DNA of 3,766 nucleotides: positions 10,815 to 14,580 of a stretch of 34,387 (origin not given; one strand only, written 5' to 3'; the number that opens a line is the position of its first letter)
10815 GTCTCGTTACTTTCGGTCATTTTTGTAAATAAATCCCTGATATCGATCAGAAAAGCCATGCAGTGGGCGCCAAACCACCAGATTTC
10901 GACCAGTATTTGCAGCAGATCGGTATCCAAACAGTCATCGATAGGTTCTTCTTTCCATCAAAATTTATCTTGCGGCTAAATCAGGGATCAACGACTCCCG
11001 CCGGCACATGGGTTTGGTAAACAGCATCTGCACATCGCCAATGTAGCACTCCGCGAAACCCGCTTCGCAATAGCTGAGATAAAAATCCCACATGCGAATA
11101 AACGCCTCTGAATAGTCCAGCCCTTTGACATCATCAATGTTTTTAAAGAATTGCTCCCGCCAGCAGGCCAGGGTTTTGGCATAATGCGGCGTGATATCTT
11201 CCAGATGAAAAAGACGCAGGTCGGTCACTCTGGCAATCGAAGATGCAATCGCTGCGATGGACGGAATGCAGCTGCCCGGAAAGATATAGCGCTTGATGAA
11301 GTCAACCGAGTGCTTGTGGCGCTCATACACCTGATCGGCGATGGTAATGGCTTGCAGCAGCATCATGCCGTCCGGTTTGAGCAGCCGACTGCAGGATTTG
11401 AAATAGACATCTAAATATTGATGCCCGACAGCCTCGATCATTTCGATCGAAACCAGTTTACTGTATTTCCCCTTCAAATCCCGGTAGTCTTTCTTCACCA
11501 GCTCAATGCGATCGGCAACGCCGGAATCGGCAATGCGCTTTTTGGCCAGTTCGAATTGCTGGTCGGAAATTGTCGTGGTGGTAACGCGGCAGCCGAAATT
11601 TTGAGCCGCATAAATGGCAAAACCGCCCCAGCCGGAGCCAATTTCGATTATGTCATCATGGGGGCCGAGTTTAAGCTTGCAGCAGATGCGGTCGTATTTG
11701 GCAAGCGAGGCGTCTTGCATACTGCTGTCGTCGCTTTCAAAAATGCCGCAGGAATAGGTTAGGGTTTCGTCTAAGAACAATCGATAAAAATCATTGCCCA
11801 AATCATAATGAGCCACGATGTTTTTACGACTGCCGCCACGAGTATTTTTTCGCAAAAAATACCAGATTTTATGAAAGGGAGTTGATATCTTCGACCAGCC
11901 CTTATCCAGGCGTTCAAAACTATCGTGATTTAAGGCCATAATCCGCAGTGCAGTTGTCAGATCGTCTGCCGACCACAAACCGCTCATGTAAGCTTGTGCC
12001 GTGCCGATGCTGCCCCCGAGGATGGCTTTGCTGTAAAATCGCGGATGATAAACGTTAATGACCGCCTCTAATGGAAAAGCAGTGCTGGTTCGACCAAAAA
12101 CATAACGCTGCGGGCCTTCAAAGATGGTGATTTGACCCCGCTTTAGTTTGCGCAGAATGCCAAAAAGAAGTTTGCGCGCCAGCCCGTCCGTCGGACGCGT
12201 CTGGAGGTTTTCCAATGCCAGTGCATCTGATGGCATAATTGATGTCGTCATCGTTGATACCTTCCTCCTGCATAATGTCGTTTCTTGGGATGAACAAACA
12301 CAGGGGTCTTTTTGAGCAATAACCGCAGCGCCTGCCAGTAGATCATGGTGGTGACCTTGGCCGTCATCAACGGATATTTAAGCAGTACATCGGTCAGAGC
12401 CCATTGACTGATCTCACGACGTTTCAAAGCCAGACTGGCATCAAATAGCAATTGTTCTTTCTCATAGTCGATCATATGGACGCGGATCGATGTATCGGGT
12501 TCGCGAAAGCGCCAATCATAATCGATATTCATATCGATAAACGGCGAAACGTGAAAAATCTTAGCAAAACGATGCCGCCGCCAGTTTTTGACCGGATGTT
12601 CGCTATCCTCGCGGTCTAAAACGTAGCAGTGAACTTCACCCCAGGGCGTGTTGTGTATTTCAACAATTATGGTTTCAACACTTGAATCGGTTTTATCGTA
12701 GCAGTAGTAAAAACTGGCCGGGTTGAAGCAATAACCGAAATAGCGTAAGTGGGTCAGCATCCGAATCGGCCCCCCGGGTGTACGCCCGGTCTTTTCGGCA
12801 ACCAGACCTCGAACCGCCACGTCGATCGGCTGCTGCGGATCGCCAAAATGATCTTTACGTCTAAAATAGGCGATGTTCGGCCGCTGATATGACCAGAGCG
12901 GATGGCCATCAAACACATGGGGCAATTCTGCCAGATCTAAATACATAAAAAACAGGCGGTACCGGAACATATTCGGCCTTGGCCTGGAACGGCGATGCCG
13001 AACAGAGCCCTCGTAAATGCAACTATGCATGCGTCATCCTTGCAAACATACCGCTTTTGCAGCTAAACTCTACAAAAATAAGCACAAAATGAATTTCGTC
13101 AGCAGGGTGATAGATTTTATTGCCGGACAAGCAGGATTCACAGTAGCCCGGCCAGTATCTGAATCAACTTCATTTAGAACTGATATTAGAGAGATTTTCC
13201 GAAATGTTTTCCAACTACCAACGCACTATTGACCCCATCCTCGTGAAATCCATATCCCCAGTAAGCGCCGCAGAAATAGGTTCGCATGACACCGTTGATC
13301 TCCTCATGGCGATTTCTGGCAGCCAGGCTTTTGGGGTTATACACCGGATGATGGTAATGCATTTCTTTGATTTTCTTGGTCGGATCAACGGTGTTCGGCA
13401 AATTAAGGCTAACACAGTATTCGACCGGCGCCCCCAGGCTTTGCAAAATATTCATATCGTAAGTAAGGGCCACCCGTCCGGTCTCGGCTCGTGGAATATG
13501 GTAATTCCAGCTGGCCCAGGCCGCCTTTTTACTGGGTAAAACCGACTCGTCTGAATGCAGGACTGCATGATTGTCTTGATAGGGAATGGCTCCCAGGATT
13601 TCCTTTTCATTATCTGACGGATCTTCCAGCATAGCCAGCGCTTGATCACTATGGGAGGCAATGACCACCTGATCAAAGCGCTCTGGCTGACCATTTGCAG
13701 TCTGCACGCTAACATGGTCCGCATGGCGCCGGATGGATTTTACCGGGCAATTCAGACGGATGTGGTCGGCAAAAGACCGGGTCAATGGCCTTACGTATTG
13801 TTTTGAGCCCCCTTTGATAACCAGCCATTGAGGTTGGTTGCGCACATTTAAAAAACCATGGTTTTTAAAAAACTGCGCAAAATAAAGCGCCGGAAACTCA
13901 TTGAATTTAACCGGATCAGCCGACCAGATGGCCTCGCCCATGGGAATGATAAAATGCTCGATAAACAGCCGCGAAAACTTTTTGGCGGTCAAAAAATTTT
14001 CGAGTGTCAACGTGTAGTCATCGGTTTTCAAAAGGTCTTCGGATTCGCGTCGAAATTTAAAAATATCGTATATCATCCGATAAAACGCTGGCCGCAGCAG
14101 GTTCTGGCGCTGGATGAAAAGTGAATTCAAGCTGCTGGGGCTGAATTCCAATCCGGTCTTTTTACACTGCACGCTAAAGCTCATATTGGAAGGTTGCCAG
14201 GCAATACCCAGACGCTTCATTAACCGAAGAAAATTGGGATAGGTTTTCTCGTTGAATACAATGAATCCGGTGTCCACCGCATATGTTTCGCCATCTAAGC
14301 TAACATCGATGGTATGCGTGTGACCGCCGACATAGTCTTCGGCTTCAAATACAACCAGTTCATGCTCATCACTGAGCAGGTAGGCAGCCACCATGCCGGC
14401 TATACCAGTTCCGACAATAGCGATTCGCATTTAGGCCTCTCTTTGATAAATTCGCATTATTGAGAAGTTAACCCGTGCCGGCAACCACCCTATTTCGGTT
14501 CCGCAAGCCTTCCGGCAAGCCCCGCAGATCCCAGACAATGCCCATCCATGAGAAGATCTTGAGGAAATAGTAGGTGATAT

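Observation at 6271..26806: Pattern: five broken genes, almost all by clean deletions, confined to the photo-oxidative-stress modules while catalytic motifs remain intact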

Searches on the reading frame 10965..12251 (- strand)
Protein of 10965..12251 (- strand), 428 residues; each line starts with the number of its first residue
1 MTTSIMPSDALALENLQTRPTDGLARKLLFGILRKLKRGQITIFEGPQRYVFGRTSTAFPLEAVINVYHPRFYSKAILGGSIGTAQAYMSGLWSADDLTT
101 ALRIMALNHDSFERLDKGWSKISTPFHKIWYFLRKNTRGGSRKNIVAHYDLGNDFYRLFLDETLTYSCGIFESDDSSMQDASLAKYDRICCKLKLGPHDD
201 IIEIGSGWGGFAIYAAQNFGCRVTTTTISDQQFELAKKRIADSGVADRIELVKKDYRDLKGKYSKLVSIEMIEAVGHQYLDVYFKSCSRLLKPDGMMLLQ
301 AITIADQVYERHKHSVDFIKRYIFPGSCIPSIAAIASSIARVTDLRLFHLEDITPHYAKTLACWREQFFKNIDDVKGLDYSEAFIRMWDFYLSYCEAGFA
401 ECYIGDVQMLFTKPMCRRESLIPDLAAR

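Call 26: search_protein_families(library=pfam, proteins=[window:10965-12251:-])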
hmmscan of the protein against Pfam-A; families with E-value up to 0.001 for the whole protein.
window:10965-12251:- (428 aa): 7 families
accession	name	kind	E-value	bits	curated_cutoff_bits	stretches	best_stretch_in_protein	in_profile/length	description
PF02353.26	CMAS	-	4.4e-82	275.9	27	1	142-404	7-268/273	Mycolic acid cyclopropane synthetase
PF13649.12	Methyltransf_25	-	1.6e-12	48.4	27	1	201-295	1-97/97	Methyltransferase domain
PF08241.18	Methyltransf_11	-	6.9e-10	39.9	21.2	1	203-298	2-94/95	Methyltransferase domain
PF08242.18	Methyltransf_12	-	1.4e-08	35.7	30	1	202-296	1-97/98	Methyltransferase domain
PF13489.12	Methyltransf_23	-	1.1e-06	29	27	1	195-307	20-124/164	Methyltransferase domain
PF00107.32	ADH_zinc_N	-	8.6e-05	22.9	31.8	1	209-302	3-90/129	Zinc-binding dehydrogenase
PF13847.12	Methyltransf_31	-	0.00016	21.9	27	1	198-310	4-120/145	Methyltransferase domain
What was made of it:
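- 10965..14430 (-): Intact neighbours: FAD amine-oxidase-like (UfaD-like), DUF1365 (UfaO-like) and CFA-synthase-like genes. They are not decaying. Pfam (call 26).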

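Call 50: search_protein_families(library=ncbifam, proteins=[window:10965-12251:-])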
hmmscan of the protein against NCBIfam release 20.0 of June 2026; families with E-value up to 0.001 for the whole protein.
window:10965-12251:- (428 aa): 14 families
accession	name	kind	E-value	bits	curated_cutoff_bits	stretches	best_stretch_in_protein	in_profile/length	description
NF053839.1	CPFASynBruc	equivalog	3.3e-80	270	600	1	37-401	14-372/410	cyclopropane fatty acid synthase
NF008686.0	PRK11705.1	equivalog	1.8e-77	261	400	1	65-415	39-374/383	cyclopropane fatty acyl phospholipid synthase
NF040703.1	cyclopro_CfaB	exception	5.5e-67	226.3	650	1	143-417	105-380/393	C17 cyclopropane fatty acid synthase CfaB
NF040660.1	mycolic_MTase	equivalog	6.1e-45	154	390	1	143-410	6-280/283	cyclopropane mycolic acid synthase family methyltransferase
NF041675.1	sarc_dimgly_tmase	equivalog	4.1e-13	49.9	550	1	166-305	34-175/278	sarcosine/dimethylglycine N-methyltransferase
NF043040.1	corrin_prot_MT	hypoth_equivalog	2.7e-11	43.3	180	1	186-315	31-163/216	corrinoid protein-associated methyltransferase CpaM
NF041943.1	GPPMT_Stmyces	equivalog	1e-10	42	400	1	195-307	75-187/272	geranyl diphosphate 2-C-methyltransferase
TIGR01983.1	UbiG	equivalog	2.1e-06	27.2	102.95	1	199-302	51-154/228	bifunctional 2-polyprenyl-6-hydroxyphenol methylase/3-demethylubiquinol 3-O-methyltransferase UbiG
TIGR02469.1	CbiT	equivalog_domain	8.3e-06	26.1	78.3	1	190-303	12-124/124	precorrin-6Y C5,15-methyltransferase (decarboxylating) subunit CbiT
TIGR02021.1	BchM-ChlM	equivalog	1.4e-05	24.6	158.9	1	201-272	58-128/218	magnesium protoporphyrin IX methyltransferase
NF001556.0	PRK00377.1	equivalog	0.00013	21.9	238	1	191-305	34-149/198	cobalt-precorrin-6Y C(15)-methyltransferase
NF041081.1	prot_lys_mtase_Arch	equivalog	0.00032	20.8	200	1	195-267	7-80/142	protein-lysine N-methyltransferase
NF011529.0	PRK14968.1-3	equivalog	0.00063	19.2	162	0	198-264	35-100/198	putative methyltransferase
TIGR03533.1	L3_gln_methyl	equivalog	0.00068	19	229.7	0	199-263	123-190/284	50S ribosomal protein L3 N(5)-glutamine methyltransferase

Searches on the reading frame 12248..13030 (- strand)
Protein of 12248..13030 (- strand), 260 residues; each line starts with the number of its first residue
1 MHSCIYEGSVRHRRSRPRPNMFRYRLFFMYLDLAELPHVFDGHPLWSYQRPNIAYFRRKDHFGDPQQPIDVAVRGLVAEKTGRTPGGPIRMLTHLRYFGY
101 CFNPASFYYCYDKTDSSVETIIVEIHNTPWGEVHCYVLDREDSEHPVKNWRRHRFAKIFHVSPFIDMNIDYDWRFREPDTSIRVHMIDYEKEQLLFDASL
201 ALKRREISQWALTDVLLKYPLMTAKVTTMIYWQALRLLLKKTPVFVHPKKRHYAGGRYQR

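Call 26: search_protein_families(library=pfam, proteins=[window:12248-13030:-])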
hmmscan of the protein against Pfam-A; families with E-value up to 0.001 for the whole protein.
window:12248-13030:- (260 aa): 1 family
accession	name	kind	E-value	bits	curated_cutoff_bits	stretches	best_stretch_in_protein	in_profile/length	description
PF07103.16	DUF1365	-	3e-80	269.7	25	1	5-249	1-234/235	Protein of unknown function (DUF1365)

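Call 30: find_encoding_contigs(protein=window:12248-12970:-, flank=10000, max_places=10)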
Protein window:12248-12970:- (240 aa): 2 contigs read that carry it; 2 places shown.
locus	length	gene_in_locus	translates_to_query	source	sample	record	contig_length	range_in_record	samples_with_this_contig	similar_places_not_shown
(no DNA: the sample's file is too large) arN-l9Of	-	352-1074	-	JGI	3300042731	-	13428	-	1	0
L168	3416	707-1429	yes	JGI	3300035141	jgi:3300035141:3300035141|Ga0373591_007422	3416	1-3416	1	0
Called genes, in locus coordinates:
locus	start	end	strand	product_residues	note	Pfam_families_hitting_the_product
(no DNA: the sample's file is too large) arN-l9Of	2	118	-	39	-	?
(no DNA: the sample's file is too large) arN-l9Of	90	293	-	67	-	-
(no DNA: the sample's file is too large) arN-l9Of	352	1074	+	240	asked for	PF07103:DUF1365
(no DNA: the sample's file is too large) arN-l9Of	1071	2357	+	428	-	PF02353:CMAS, PF13489:Methyltransf_23 (weak), PF13649:Methyltransf_25, PF08241:Methyltransf_11, PF08242:Methyltransf_12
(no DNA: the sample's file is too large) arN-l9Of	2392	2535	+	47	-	-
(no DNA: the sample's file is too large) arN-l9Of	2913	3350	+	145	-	PF00582:Usp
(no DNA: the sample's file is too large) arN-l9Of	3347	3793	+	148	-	PF07386:DUF1499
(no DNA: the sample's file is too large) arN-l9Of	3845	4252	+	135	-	PF09945:DUF2177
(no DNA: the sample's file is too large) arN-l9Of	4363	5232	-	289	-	PF02129:Peptidase_S15 (weak), PF05448:AXE1 (faint), PF12697:Abhydrolase_6 (weak), PF02230:Abhydrolase_2 (faint), PF12146:Hydrolase_4, PF00561:Abhydrolase_1 (weak), PF07859:Abhydrolase_3 (weak), PF00326:Peptidase_S9, +2 more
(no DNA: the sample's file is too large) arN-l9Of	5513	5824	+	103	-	PF13499:EF-hand_7 (faint), PF13833:EF-hand_8 (faint), PF00036:EF-hand_1 (faint), PF13405:EF-hand_6 (faint), PF13202:EF-hand_5 (weak)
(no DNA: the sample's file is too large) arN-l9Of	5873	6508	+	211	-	PF04542:Sigma70_r2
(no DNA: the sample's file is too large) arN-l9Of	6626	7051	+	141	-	PF00571:CBS (weak)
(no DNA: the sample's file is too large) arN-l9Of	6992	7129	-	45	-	-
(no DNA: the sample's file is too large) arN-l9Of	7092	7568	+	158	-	PF09835:DUF2062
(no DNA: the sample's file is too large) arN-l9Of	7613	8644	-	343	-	PF02353:CMAS, PF05401:NodS (weak), PF05175:MTS (weak), PF13489:Methyltransf_23, PF13847:Methyltransf_31, PF08241:Methyltransf_11, PF08242:Methyltransf_12, PF13649:Methyltransf_25, +1 more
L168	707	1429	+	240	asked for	PF07103:DUF1365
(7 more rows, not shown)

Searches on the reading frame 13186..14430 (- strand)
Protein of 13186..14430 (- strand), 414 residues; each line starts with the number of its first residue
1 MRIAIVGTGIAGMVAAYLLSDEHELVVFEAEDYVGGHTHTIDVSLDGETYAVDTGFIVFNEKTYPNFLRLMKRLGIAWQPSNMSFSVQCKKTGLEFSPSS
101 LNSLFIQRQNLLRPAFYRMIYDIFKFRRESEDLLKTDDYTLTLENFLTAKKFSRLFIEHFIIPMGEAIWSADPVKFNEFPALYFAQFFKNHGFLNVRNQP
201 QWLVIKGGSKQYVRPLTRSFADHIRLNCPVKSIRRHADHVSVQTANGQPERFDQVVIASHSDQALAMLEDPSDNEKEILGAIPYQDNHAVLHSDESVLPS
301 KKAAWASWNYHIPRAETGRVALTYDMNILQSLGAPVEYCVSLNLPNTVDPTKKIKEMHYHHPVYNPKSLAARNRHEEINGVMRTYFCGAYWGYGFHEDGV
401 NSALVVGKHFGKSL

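Call 7: find_encoding_contigs(protein=window:13186-14430:-, flank=10000, max_places=10)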
Protein window:13186-14430:- (414 aa): no gene with exactly this product is on record in the collection.
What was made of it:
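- Tried and rejected: An exact look-up of the amine-oxidase-like protein found nothing (call 7).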

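Call 8: find_related_loci(query=window:13186-14430:-, collection=genome_contigs, flank=10000)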
Query window:13186-14430:- (414 aa) in genome_contigs; peptide patterns used: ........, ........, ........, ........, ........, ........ (x = any residue, [..] = any of these).
596 stretches matched a pattern; 543 encode a relative of the query (tblastn E <= 1e-3); the best 80 are kept; 80 distinct loci.
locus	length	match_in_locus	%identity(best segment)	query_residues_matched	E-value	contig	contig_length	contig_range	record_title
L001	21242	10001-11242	92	1-414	0e+0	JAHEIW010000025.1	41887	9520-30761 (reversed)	MAG: Deltaproteobacteria bacterium isolate Ww513 NODE_1441_length_41887_cov_21.532969, whole genome shotgun sequence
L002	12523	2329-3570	91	1-414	0e+0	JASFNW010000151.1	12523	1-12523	MAG: Desulfobacterales bacterium isolate D0819M02metaG_Bin_17 D0819M02metaG_FD_scaffold_1420_c1, whole genome shotgun se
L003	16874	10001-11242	91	1-414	0e+0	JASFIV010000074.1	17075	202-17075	MAG: Desulfobacterales bacterium isolate D0608S20remetaG_Bin_253 D0608S20remetaG_FD_scaffold_430_c1, whole genome shotgu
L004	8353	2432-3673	92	1-414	0e+0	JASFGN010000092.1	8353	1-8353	MAG: Desulfobacterales bacterium isolate D0606U12remetaG_Bin_130 D0606U12remetaG_FD_scaffold_1154_c1, whole genome shotg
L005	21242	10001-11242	87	1-414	0e+0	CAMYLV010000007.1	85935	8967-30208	MAG: uncultured Desulfobacterales bacterium isolate FCS_Desulfobacterota_01 genome assembly, contig: scaffold_32, whole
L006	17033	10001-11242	87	1-414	0e+0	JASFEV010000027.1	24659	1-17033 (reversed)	MAG: Desulfobacterales bacterium isolate D0606M20metaG_Bin_156 D0606M20metaG_FD_scaffold_74_c1, whole genome shotgun seq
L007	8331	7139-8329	92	1-397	0e+0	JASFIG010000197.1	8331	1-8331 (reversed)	MAG: Desulfobacterales bacterium isolate D0608S12metaG_Bin_143 D0608S12metaG_FD_scaffold_1174_c1, whole genome shotgun s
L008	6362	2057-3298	86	1-414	0e+0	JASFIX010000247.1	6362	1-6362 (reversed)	MAG: Desulfobacterales bacterium isolate D0608S20remetaG_Bin_272 D0608S20remetaG_FD_scaffold_4514_c1, whole genome shotg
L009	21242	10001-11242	85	1-414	0e+0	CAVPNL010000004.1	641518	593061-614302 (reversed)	MAG: uncultured delta proteobacterium isolate MFD09779.bin.2.131 genome assembly, contig: contig_16336, whole genome sho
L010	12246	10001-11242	84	1-414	0e+0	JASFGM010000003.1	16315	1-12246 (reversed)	MAG: Desulfobacterales bacterium isolate D0606U12remetaG_Bin_122 D0606U12remetaG_FD_scaffold_138_c1, whole genome shotgu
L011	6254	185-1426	83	1-414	0e+0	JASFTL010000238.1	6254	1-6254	MAG: Desulfobacterales bacterium isolate D1103U20metaG_Bin_528 D1103U20metaG_FD_scaffold_4826_c1, whole genome shotgun s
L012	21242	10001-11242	75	1-414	0e+0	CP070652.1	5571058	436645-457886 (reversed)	MAG: Deltaproteobacteria bacterium isolate bin85 chromosome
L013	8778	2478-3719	74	1-414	0e+0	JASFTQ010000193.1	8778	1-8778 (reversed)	MAG: Desulfobacterales bacterium isolate D1103U20metaG_sub_Bin_132 D1103U20metaG_FD_scaffold_2739_c1, whole genome shotg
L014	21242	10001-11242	72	1-414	0e+0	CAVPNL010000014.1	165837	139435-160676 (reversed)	MAG: uncultured delta proteobacterium isolate MFD09779.bin.2.131 genome assembly, contig: contig_40565, whole genome sho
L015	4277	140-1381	72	1-414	0e+0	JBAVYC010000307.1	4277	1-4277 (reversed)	MAG: Desulfobacterales bacterium isolate MFD03804_ilm_asm_bin1 k127_6424, whole genome shotgun sequence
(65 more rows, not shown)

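Call 26: search_protein_families(library=pfam, proteins=[window:13186-14430:-])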
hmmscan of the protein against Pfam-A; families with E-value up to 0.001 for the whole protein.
window:13186-14430:- (414 aa): 3 families
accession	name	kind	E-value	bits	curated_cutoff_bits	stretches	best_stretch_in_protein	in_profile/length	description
PF01593.30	Amino_oxidase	-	1.9e-30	107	19.8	1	10-271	1-266/443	Flavin containing amine oxidoreductase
PF13450.12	NAD_binding_8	-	1e-14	54.9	21.9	1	5-74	1-68/68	NAD(P)-binding Rossmann-like domain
PF01266.30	DAO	-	4.5e-07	30.2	27.9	0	2-38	1-38/353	FAD dependent oxidoreductase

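Call 50: search_protein_families(library=ncbifam, proteins=[window:13186-14430:-])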
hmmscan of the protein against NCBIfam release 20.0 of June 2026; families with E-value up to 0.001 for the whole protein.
window:13186-14430:- (414 aa): 22 families
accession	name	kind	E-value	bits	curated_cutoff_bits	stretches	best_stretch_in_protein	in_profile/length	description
NF005560.0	PRK07233.1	equivalog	2.1e-15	56.5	252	2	1-51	1-48/435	hypothetical protein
TIGR03467.1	HpnE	equivalog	2.5e-12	46.8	283.05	1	3-270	1-272/430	hydroxysqualene dehydroxylase HpnE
NF008841.0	PRK11883.1-1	equivalog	2.5e-10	39.9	517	1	1-59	4-62/453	protoporphyrinogen oxidase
TIGR00562.1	proto_IX_ox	equivalog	1.9e-08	33.3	97.85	1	3-76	5-76/470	protoporphyrinogen oxidase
TIGR02731.1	phytoene_desat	equivalog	5.2e-08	32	569.4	1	2-88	1-88/453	15-cis-phytoene desaturase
NF008845.0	PRK11883.1-5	equivalog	1.1e-07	30.6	560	0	198-270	220-293/468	protoporphyrinogen oxidase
TIGR02732.1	zeta_caro_desat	equivalog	2.1e-07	30.2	622.15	1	2-76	1-72/474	9,9'-di-cis-zeta-carotene desaturase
NF005313.0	PRK06847.1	subfamily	6.1e-06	25.4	372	0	221-258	121-158/375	hypothetical protein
TIGR00275.1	TIGR00275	subfamily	9.7e-06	24.6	183.8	0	176-259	71-157/401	aminoacetone oxidase family FAD-binding enzyme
NF045637.1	carotdesatCrtDProt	equivalog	3.7e-05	22.5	580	0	3-59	1-54/485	1-hydroxycarotenoid 3,4-desaturase CrtD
NF042421.1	hydcarot_desat_CrtD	equivalog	3.8e-05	22.3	500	1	3-94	4-86/487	1-hydroxycarotenoid 3,4-desaturase CrtD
NF005548.0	PRK07208.1-4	equivalog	5.5e-05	21.9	389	1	2-43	5-47/488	hypothetical protein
NF005761.0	PRK07588.1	equivalog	0.00016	20.7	454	0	1-30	1-31/392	FAD-binding domain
NF053546.1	violacein_VioA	equivalog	0.00024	20.5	600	1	3-79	2-80/411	flavin-dependent violacein biosynthesis tryptophan-2 monooxygenase VioA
NF009454.0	PRK12814.1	equivalog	0.00026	19.5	916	1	2-37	195-231/657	putative NADPH-dependent glutamate synthase small subunit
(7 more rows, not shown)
